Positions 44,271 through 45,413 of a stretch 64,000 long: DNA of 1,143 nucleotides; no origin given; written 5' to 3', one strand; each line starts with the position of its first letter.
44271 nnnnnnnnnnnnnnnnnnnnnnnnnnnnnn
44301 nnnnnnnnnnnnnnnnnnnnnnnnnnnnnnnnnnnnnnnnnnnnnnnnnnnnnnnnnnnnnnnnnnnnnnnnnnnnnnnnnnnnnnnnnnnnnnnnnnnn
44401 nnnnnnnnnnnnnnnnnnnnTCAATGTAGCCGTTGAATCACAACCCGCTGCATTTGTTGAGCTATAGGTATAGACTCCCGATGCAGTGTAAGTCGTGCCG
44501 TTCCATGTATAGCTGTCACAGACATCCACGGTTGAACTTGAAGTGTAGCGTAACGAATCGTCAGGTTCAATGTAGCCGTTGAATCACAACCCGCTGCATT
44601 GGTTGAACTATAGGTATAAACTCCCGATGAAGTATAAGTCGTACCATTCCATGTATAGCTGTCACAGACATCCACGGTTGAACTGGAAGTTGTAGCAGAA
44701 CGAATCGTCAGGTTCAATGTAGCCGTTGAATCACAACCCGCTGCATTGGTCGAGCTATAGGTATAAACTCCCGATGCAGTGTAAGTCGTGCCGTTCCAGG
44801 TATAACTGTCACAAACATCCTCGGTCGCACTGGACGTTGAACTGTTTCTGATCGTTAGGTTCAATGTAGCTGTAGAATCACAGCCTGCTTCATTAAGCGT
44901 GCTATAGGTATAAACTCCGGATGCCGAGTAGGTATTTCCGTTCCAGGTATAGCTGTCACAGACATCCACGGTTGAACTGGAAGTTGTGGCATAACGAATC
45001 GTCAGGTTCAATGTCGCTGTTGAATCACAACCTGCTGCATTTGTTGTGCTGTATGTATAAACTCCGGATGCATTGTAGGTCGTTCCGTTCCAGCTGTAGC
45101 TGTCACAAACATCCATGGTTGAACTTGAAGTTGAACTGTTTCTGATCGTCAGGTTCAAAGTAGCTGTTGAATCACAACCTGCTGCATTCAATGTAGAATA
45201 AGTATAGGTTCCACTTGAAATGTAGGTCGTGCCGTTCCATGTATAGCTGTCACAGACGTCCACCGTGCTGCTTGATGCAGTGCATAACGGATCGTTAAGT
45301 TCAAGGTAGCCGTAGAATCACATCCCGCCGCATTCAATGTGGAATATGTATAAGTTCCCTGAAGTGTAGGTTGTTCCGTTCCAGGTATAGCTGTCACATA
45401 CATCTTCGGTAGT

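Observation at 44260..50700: About 6.2-kb tandem array of 49-aa two-Cys repeats inside a giant adhesin-like gene, riddled with single-nt frameshifts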

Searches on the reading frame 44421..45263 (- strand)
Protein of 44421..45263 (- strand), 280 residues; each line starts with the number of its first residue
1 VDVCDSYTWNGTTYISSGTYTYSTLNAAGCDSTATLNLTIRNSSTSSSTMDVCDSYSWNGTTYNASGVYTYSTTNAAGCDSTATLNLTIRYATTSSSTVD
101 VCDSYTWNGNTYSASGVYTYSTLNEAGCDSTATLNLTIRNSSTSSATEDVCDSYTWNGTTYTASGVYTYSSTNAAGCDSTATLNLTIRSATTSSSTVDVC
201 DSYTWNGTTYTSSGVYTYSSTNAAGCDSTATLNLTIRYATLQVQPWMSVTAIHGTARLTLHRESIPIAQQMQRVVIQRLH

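Call 9: search_protein_families(library=pfam, proteins=[window:44421-45263:-], max_evalue=0.01)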
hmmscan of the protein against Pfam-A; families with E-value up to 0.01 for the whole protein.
window:44421-45263:- (280 aa): 3 families
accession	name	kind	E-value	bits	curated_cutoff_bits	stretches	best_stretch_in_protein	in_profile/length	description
PF10905.13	DUF2695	-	5.1e-06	27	25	0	118-151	4-36/53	Protein of unknown function (DUF2695)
PF04376.19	ATE_N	-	0.0014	19.3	27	0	17-46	38-67/72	Arginine-tRNA-protein transferase, N terminus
PF08191.17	LRR_adjacent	-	0.0047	17.5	21.8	0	204-221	21-38/57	LRR adjacent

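Call 10: search_protein_families(library=ncbifam, proteins=[window:44421-45263:-], max_evalue=0.01)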
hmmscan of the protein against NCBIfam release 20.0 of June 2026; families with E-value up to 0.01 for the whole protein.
window:44421-45263:- (280 aa): 1 family
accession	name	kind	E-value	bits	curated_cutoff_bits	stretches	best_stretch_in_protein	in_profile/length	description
NF038215.1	acineto_lipo_PV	hypoth_equivalog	8.2e-06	25.5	33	0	19-50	7-34/55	NF038215 family lipoprotein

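Call 32: find_related_loci(query=window:44421-45263:-, collection=genome_contigs, flank=3000)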
Query window:44421-45263:- (280 aa) in genome_contigs; peptide patterns used: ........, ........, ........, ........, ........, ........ (x = any residue, [..] = any of these).
207 stretches matched a pattern; 183 encode a relative of the query (tblastn E <= 1e-3); the best 80 are kept; 78 distinct loci.
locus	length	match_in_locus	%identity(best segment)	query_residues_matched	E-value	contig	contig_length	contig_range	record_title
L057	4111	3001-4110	77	1-237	8e-98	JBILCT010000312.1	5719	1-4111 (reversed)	MAG: Ferruginibacter sp. isolate ME2016-06-30_3300036399_group7_bin192 Rohwer_bin474_scaffold_10623_c1, whole genome sho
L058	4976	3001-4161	75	2-242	4e-96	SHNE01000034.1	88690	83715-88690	MAG: Bacteroidetes bacterium isolate Bin7_1 c_000000000077, whole genome shotgun sequence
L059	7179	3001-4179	64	4-261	6e-95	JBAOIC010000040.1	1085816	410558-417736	MAG: Chitinophagaceae bacterium isolate AS_Ams2_Bin33 np2-np3_contig_5272, whole genome shotgun sequence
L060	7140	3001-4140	70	4-240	4e-90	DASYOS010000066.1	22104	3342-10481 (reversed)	MAG TPA_asm: Chitinophagaceae bacterium isolate SMAG_U4435 k141_182275, whole genome shotgun sequence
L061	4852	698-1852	81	1-238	1e-90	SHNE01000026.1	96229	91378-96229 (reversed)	MAG: Bacteroidetes bacterium isolate Bin7_1 c_000000000070, whole genome shotgun sequence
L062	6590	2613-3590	66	1-244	9e-88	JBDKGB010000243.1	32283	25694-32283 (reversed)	MAG: Bacteroidota bacterium isolate farmington_2019_sw_WHONDRS-S19S_0053_B_bin.34 scaffold_533569, whole genome shotgun 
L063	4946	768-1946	68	4-242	2e-87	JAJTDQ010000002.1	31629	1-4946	MAG: Cryomorphaceae bacterium isolate 49632_E31 Sample_49632_scaffold_152, whole genome shotgun sequence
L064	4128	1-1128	68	1-267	9e-104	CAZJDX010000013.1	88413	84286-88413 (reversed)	MAG TPA_asm: uncultured Flavobacteriales bacterium isolate SRP239054_co1_88 genome assembly, contig: NODE_143_length_884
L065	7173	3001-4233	57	4-268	2e-84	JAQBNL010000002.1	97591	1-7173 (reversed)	MAG: Chitinophagaceae bacterium isolate RYN_292 scaffold_4563, whole genome shotgun sequence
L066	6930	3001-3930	60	4-262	8e-81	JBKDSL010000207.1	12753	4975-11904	MAG: Bacteroidota bacterium isolate samp_4337_VAMB_125 samp_4337_1152709, whole genome shotgun sequence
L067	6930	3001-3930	62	1-262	2e-77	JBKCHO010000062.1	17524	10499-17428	MAG: Bacteroidota bacterium isolate samp_487_concoct_766 samp_487_611428, whole genome shotgun sequence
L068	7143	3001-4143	53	1-237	9e-75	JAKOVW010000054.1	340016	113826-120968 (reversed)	MAG: Bacteroidota bacterium isolate JPNG_maxbin.068 k201_417088, whole genome shotgun sequence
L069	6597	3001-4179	58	1-244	3e-74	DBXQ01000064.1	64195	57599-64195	MAG TPA_asm: Bacteroidales bacterium UBA1208 UBA1208_contig_50026, whole genome shotgun sequence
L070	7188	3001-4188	57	2-244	5e-74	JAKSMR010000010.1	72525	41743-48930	MAG: Bacteroidales bacterium isolate Horse_feces130 MAG130_10, whole genome shotgun sequence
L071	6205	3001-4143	51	4-237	2e-72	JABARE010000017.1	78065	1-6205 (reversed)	MAG: Saprospiraceae bacterium isolate Bin_50R c_000000001293, whole genome shotgun sequence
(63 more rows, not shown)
